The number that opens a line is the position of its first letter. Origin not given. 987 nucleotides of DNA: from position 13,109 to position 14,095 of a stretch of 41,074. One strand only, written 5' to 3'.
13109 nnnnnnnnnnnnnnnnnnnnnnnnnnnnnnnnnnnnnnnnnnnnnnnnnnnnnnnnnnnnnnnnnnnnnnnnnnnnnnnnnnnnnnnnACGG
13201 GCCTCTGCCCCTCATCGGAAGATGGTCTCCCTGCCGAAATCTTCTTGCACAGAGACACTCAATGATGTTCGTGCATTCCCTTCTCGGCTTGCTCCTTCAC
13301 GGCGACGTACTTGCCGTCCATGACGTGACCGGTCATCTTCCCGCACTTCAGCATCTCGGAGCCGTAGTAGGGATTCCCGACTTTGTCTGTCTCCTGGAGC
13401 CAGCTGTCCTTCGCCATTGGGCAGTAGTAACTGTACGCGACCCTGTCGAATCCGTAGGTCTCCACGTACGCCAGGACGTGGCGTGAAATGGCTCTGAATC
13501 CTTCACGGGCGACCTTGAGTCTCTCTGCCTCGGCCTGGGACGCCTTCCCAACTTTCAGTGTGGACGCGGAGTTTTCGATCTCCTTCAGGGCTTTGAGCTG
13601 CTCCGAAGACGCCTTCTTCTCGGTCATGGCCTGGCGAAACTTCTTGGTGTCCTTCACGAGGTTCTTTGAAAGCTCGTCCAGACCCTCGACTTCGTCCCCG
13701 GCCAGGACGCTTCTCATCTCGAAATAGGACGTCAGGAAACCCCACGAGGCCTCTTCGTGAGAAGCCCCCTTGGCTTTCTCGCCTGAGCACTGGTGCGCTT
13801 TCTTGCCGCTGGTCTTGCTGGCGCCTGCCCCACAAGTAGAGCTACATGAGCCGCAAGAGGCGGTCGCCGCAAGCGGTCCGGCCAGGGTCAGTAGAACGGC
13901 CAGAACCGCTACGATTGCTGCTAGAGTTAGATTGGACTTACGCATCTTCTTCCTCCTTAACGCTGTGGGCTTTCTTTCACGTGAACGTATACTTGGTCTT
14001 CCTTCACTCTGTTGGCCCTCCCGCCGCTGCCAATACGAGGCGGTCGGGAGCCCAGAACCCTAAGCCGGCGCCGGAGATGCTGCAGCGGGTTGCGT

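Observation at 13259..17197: zraP-zraSR-like module: sigma-54 two-component system divergent from a Cys/His-rich DUF3347 periplasmic protein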

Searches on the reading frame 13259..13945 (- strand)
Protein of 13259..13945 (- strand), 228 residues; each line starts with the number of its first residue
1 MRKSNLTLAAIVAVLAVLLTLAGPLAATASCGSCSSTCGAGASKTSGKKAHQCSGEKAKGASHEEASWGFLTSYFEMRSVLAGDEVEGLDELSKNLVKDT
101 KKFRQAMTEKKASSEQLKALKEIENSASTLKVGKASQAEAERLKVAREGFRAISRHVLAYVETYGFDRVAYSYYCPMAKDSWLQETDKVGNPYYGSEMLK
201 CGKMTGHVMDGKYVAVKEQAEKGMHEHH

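Call 3: search_protein_families(library=pfam, proteins=[window:13259-13945:-], max_evalue=0.01)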
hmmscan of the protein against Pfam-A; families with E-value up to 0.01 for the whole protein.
window:13259-13945:- (228 aa): 1 family
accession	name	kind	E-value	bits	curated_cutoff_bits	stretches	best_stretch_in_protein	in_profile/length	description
PF11827.13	DUF3347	-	0.0009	20.5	25.5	1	71-165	2-89/93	Protein of unknown function (DUF3347)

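Call 8: find_homologous_proteins(query=window:13259-13945:-, max_evalue=0.001)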
Query window:13259-13945:- (228 aa): 37 proteins with E <= 0.001 among 1248 candidates.
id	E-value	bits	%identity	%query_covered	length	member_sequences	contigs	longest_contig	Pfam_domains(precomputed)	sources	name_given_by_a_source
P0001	7.5e-144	495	100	100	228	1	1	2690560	-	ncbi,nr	ncbi:MAG: DUF3347 domain-containing protein [Candidatus Eiseniibacteriota bacterium]|nr:MAG: DUF3347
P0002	7.9e-72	260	57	97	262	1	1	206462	-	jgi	jgi:Cu(I)/Ag(I) efflux system membrane fusion protein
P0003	3.6e-69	251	56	97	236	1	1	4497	-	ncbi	-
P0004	1.5e-60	223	48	97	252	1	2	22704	-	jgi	jgi:hypothetical protein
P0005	1.0e-59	220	51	97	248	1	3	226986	-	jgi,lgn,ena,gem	-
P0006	2.7e-48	183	48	92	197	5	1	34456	PF11827.14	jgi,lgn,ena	-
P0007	3.4e-48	182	44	99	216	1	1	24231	PF11827.14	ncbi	ncbi:MAG: DUF3347 domain-containing protein [Candidatus Eisenbacteria bacterium]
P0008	1.1e-47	181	51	78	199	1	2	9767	-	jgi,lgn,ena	-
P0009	4.4e-47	179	52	72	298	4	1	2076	PF11827.14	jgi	-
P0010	4.7e-46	175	54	71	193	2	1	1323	PF11827.14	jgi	jgi:Cu(I)/Ag(I) efflux system membrane fusion protein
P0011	1.8e-44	170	44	97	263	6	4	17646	PF11827.14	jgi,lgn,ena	jgi:hypothetical protein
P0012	5.3e-43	165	52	64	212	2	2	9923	PF11827.14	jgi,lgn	jgi:Cu(I)/Ag(I) efflux system membrane fusion protein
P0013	2.2e-42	163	44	93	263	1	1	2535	PF11827.14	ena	-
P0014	1.2e-41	161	55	66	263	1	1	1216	PF11827.14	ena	-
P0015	1.9e-40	157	45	96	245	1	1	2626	PF11827.14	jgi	jgi:hypothetical protein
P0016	9.5e-27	112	43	68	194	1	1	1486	PF11827.14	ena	-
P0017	5.3e-26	110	42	67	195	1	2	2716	PF11827.14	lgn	-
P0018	1.9e-25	108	36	87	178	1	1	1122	PF11827.14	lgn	-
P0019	9.1e-25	106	46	64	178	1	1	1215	PF11827.14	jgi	jgi:hypothetical protein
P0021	2.0e-24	105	40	69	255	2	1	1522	PF00403.33,PF11827.14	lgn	-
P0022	6.6e-24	103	36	90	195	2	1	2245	PF11827.14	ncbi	-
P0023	8.4e-24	103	36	93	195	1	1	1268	PF11827.14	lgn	-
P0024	8.6e-24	103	42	64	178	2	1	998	PF11827.14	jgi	jgi:hypothetical protein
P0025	9.4e-24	103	40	65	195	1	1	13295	PF11827.14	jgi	-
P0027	2.0e-23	101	40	68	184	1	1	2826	PF11827.14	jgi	jgi:Cu(I)/Ag(I) efflux system membrane fusion protein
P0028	3.2e-23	101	38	67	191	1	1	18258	PF11827.14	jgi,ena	-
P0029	3.2e-23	101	41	64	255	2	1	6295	PF00403.33,PF11827.14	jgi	-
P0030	2.5e-22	98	40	62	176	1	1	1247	PF11827.14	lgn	-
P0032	7.1e-10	57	32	61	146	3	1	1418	PF11827.14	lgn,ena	-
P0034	2.5e-6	46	28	58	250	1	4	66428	PF19335.6,PF11827.14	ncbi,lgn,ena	-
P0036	4.1e-5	42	27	70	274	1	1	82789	PF11827.14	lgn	-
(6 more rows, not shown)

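Call 9: find_encoding_contigs(protein=P0002, flank=8000, max_places=2)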
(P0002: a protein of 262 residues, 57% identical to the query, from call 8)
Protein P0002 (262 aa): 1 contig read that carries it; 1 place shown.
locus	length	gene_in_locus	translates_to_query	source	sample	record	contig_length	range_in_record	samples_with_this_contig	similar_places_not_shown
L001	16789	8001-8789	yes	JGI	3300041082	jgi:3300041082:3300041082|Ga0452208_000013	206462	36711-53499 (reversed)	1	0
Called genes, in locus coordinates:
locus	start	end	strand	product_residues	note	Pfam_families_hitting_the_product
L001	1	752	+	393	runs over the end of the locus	PF07690:MFS_1, PF12832:MFS_1_like, PF07690:MFS_1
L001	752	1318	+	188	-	PF01661:Macro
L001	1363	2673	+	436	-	PF01546:Peptidase_M20, PF07687:M20_dimer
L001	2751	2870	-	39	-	PF02719:Polysacc_synt_2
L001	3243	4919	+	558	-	PF14258:DUF4350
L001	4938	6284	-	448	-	PF00072:Response_reg, PF00158:Sigma54_activat, PF14532:Sigma54_activ_2, PF00004:AAA (faint), PF07728:AAA_5, PF25601:AAA_lid_14, PF02954:HTH_8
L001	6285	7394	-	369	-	PF13493:DUF4118 (weak), PF00512:HisKA, PF02518:HATPase_c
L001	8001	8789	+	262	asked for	-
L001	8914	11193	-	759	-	PF00155:Aminotran_1_2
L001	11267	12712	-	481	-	PF01145:Band_7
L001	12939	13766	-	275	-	PF00528:BPD_transp_1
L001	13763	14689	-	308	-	PF00528:BPD_transp_1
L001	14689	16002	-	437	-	PF01547:SBP_bac_1, PF13416:SBP_bac_8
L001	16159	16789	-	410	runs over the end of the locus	PF09699:Paired_CXXCH_1 (faint), PF13447:Multi-haem_cyto, PF14522:Cytochrome_C7 (faint), PF14537:Cytochrom_c3_2 (faint), PF13435:Cytochrome_C554 (weak), PF13447:Multi-haem_cyto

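Call 10: find_encoding_contigs(protein=P0005, flank=8000, max_places=2)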
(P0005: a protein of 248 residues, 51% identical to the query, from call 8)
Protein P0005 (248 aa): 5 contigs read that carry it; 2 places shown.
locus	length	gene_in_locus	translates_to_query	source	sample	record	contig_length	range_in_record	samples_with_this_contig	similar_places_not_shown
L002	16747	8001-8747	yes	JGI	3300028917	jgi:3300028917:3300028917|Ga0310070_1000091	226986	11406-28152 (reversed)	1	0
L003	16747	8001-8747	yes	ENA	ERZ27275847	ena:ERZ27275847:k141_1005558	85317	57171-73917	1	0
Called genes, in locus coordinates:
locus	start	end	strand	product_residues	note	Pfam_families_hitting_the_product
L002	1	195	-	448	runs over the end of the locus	PF00072:Response_reg, PF00158:Sigma54_activat, PF14532:Sigma54_activ_2, PF07728:AAA_5 (weak), PF25601:AAA_lid_14, PF02954:HTH_8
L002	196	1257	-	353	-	PF00512:HisKA, PF02518:HATPase_c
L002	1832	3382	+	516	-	PF02321:OEP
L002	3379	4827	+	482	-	PF19335:HMBD, PF03119:DNA_ligase_ZBD (faint), PF25919:BSH_CusB, PF25973:BSH_CzcB, PF25869:3HB_CusB (faint), PF25954:Beta-barrel_RND_2, PF25975:CzcB_C, PF19335:HMBD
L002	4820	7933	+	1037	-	PF00873:ACR_tran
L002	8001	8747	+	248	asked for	-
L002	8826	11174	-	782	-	PF00155:Aminotran_1_2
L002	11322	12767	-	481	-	PF01145:Band_7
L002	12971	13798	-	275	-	PF00528:BPD_transp_1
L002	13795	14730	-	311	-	PF00528:BPD_transp_1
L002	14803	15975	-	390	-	PF01547:SBP_bac_1, PF13416:SBP_bac_8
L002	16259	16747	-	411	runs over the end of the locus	PF09699:Paired_CXXCH_1 (faint), PF14522:Cytochrome_C7 (faint), PF14537:Cytochrom_c3_2 (faint), PF13447:Multi-haem_cyto, PF13435:Cytochrome_C554 (weak), PF13447:Multi-haem_cyto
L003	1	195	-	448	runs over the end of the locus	PF00072:Response_reg, PF00158:Sigma54_activat, PF14532:Sigma54_activ_2, PF07728:AAA_5 (weak), PF25601:AAA_lid_14, PF02954:HTH_8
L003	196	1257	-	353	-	PF00512:HisKA, PF02518:HATPase_c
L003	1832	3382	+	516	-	PF02321:OEP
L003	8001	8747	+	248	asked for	-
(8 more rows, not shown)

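Call 11: find_encoding_contigs(protein=P0004, flank=8000, max_places=2)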
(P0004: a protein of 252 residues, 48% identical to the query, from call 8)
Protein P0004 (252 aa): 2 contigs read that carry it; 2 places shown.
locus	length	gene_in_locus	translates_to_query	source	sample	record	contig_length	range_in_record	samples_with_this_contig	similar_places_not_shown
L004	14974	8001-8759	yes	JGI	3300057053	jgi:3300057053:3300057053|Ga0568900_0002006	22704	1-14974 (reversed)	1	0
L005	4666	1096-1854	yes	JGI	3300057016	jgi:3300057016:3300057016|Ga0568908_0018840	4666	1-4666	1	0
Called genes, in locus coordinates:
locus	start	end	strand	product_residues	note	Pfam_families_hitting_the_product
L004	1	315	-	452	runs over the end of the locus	PF00072:Response_reg, PF00158:Sigma54_activat, PF14532:Sigma54_activ_2, PF00004:AAA (weak), PF07728:AAA_5, PF25601:AAA_lid_14, PF02954:HTH_8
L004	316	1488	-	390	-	PF00512:HisKA, PF02518:HATPase_c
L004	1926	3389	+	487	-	PF02321:OEP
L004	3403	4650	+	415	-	PF19335:HMBD, PF25919:BSH_CusB, PF25973:BSH_CzcB, PF25989:YknX_C (faint), PF25954:Beta-barrel_RND_2, PF25967:RND-MFP_C (weak), PF25975:CzcB_C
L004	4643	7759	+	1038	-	PF00873:ACR_tran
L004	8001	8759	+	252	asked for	-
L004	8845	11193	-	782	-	PF00155:Aminotran_1_2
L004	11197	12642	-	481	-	PF01145:Band_7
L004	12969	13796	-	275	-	PF00528:BPD_transp_1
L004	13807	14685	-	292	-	PF00528:BPD_transp_1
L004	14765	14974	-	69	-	?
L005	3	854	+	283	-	?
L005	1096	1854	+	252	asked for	-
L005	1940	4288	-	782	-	PF00155:Aminotran_1_2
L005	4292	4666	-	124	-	?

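Call 13: find_encoding_contigs(protein=P0007, flank=8000, max_places=2)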
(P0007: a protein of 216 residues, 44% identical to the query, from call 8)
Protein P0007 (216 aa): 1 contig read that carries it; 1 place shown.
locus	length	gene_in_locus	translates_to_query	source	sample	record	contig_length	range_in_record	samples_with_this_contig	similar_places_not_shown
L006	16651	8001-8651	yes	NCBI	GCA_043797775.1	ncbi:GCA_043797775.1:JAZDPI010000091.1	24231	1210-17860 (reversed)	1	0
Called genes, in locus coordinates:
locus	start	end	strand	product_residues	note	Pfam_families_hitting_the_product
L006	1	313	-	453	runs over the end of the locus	PF00072:Response_reg, PF00158:Sigma54_activat, PF14532:Sigma54_activ_2, PF25601:AAA_lid_14, PF02954:HTH_8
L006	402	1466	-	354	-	PF13493:DUF4118 (weak), PF00512:HisKA, PF02518:HATPase_c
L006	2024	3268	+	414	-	PF02321:OEP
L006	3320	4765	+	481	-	PF19335:HMBD, PF25919:BSH_CusB, PF25973:BSH_CzcB (weak), PF25954:Beta-barrel_RND_2, PF25975:CzcB_C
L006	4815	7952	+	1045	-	PF00873:ACR_tran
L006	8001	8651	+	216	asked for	PF11827:DUF3347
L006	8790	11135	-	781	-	PF00155:Aminotran_1_2, PF01041:DegT_DnrJ_EryC1 (weak)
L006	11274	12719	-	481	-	PF01145:Band_7, PF15975:Flot (weak)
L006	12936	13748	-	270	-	PF00528:BPD_transp_1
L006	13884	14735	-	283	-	PF00528:BPD_transp_1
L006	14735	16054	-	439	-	PF01547:SBP_bac_1, PF13416:SBP_bac_8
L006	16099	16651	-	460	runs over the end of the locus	PF09699:Paired_CXXCH_1 (faint), PF13447:Multi-haem_cyto, PF14522:Cytochrome_C7 (faint), PF14537:Cytochrom_c3_2 (faint), PF13435:Cytochrome_C554 (weak), PF13447:Multi-haem_cyto (weak)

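Call 14: find_encoding_contigs(protein=P0006, flank=8000, max_places=2)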
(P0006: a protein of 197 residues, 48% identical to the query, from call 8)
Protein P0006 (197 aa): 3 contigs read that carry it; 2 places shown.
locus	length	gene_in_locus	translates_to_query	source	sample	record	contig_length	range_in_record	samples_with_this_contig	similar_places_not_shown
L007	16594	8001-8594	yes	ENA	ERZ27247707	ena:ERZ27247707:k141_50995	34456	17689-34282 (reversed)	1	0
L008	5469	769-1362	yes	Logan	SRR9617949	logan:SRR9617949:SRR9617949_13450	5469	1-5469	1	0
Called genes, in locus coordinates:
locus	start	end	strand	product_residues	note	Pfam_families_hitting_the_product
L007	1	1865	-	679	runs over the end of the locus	?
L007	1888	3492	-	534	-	PF19335:HMBD, PF25919:BSH_CusB, PF25973:BSH_CzcB, PF25869:3HB_CusB (weak), PF25944:Beta-barrel_RND (weak), PF25954:Beta-barrel_RND_2, PF25975:CzcB_C, PF25989:YknX_C, +1 more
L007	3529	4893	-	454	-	PF02321:OEP (weak)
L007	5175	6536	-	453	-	PF00072:Response_reg, PF00158:Sigma54_activat, PF14532:Sigma54_activ_2, PF07728:AAA_5 (faint), PF25601:AAA_lid_14, PF02954:HTH_8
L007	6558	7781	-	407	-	PF00512:HisKA, PF02518:HATPase_c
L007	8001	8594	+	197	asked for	PF11827:DUF3347 (weak)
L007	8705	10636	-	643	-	PF14258:DUF4350, PF23355:IFT52_GIFT (weak)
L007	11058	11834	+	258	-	PF12833:HTH_18, PF00165:HTH_AraC (weak)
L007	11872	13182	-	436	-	PF04389:Peptidase_M28 (faint), PF01546:Peptidase_M20, PF07687:M20_dimer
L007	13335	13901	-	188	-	PF01661:Macro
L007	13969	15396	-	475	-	PF07690:MFS_1, PF12832:MFS_1_like, PF07690:MFS_1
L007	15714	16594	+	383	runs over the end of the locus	PF00583:Acetyltransf_1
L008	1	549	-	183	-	?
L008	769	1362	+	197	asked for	PF11827:DUF3347 (weak)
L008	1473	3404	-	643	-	PF14258:DUF4350, PF23355:IFT52_GIFT (weak)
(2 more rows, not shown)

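Call 15: find_encoding_contigs(protein=P0011, flank=8000, max_places=2)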
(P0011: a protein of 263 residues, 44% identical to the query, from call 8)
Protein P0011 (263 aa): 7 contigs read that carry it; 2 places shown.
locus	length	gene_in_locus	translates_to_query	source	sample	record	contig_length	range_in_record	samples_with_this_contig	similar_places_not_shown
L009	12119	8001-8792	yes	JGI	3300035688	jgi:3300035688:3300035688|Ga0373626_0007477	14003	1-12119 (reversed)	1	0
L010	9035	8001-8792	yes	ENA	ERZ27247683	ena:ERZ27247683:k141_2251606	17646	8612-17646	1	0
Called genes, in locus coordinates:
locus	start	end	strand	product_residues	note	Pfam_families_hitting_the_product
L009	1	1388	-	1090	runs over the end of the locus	?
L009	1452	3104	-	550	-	PF19335:HMBD, PF25919:BSH_CusB, PF25973:BSH_CzcB, PF25944:Beta-barrel_RND (weak), PF25954:Beta-barrel_RND_2, PF25967:RND-MFP_C (weak), PF25975:CzcB_C, PF25989:YknX_C, +1 more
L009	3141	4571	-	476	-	-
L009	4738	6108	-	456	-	PF00072:Response_reg, PF00158:Sigma54_activat, PF14532:Sigma54_activ_2, PF00004:AAA (weak), PF07728:AAA_5, PF25601:AAA_lid_14, PF02954:HTH_8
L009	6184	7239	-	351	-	PF00512:HisKA, PF02518:HATPase_c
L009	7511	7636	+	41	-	-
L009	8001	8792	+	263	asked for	PF11827:DUF3347 (weak)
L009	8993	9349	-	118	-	-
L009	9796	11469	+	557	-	PF04326:SLFN_AlbA_2, PF13749:HATPase_c_4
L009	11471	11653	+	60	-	-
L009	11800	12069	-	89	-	-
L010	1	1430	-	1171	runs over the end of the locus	PF00873:ACR_tran, PF03176:MMPL (weak), PF00873:ACR_tran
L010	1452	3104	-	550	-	PF19335:HMBD, PF25919:BSH_CusB, PF25973:BSH_CzcB, PF25869:3HB_CusB (faint), PF25954:Beta-barrel_RND_2, PF25967:RND-MFP_C (weak), PF25975:CzcB_C, PF25989:YknX_C, +1 more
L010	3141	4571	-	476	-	-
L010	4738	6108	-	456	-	PF00072:Response_reg, PF00158:Sigma54_activat, PF14532:Sigma54_activ_2, PF00004:AAA (weak), PF07728:AAA_5, PF25601:AAA_lid_14, PF02954:HTH_8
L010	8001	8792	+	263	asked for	PF11827:DUF3347 (weak)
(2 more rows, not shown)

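Call 34: search_solved_structures(query=L002:4820-7933:+, max_evalue=1e-20)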
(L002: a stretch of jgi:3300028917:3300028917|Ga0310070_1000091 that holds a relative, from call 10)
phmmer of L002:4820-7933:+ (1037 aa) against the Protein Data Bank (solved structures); distinct sequences matched with E-value up to 1e-20: 80 (the best 60 are shown).
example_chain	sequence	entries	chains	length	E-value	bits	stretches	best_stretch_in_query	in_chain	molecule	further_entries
3t51_A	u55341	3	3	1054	2.8e-302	1008.7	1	1-1025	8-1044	Cation efflux system protein CusA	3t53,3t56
3k07_A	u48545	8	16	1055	2.8e-302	1008.7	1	1-1025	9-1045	Cation efflux system protein cusA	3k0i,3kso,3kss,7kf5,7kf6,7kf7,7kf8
3ne5_A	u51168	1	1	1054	8.2e-302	1007.2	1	2-1025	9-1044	Cation efflux system protein cusA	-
4dop_A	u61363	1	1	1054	2.2e-301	1005.8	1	1-1025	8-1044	Cation efflux system protein CusA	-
4dnr_A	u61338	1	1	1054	3.5e-301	1005.1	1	1-1025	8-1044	Cation efflux system protein CusA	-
4dnt_A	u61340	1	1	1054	4.4e-301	1004.7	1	1-1025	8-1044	Cation efflux system protein CusA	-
4k0e_A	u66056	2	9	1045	6.1e-192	643.5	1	1-1032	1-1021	Heavy metal cation tricomponent efflux pump ZneA(CzcA-like)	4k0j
8yr0_A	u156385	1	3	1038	6.4e-71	242.9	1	7-1026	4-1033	Cation/multidrug efflux pump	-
9lyq_B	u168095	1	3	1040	6.2e-68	233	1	18-1027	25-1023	Multidrug resistance protein MdtB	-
5t0o_A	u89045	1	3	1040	1e-67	232.3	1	15-1027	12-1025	CmeB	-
5lq3_A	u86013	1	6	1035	1.2e-67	232.1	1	15-1027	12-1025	CmeB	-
8gjj_B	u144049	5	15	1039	3.2e-67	230.7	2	12-502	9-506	Efflux pump membrane transporter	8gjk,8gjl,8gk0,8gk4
8zxs_A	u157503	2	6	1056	3e-66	227.4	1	12-1033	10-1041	Efflux pump membrane transporter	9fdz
7cz9_A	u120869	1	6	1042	4.2e-66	227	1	12-1032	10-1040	Efflux pump membrane transporter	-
7b8p_A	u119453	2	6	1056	8.3e-66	226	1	18-1027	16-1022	Efflux pump membrane transporter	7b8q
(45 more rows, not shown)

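Call 36: search_solved_structures(query=A2, max_evalue=1)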
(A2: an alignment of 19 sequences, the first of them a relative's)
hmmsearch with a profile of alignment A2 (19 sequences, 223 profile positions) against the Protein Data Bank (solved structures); distinct sequences matched with E-value up to 1: 7.
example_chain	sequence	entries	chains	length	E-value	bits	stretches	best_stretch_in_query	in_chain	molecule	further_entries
2w6a_A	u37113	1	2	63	0.0058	19.5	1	69-117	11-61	ARF GTPASE-ACTIVATING PROTEIN GIT1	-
4geh_A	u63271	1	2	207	0.15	14.8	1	86-164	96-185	Programmed cell death protein 10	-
3l8j_A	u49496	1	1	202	0.15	14.8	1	86-164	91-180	Programmed cell death protein 10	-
3l8i_A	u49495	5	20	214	0.16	14.8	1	86-164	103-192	Programmed cell death protein 10 | Cerebral cavernous malformations 3 protein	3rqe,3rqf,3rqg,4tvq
3ajm_A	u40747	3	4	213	0.17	14.7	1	86-164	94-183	Programmed cell death protein 10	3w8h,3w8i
9y93_A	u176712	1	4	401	0.42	13.4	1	34-146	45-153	Invasion protein InvE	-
9vko_A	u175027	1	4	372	0.68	12.7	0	37-146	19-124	Invasion protein InvE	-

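Call 45: predict_structure(alignment_id=A2)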
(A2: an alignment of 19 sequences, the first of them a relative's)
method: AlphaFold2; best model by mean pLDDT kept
length: 228 residues; sequences in the alignment: 19
mean_pLDDT: 77.0   pTM: 0.67
mean pLDDT of the five models: 77.0, 76.3, 75.6, 65.5, 62.7
residues with pLDDT >= 90: 130; 70-90: 21; 50-70: 21; < 50: 56
segments of 3 or more residues with pLDDT < 50: 1-5, 22-63, 220-228
pLDDT, mean of each block of 10 residues (from residue 1): 46 55 40 34 35 38 61 97 96 98 95 97 98 92 96 98 94 93 93 87 93 82 45
secondary structure, 60 per line:
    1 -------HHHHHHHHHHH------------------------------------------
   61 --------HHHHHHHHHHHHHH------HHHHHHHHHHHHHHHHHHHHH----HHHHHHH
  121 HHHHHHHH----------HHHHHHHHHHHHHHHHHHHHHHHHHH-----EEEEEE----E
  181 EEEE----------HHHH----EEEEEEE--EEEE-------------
elements in order: H8-18 H69-82 H89-109 H114-128 H139-164 E170-175 E180-184 H195-198 E203-209 E212-215
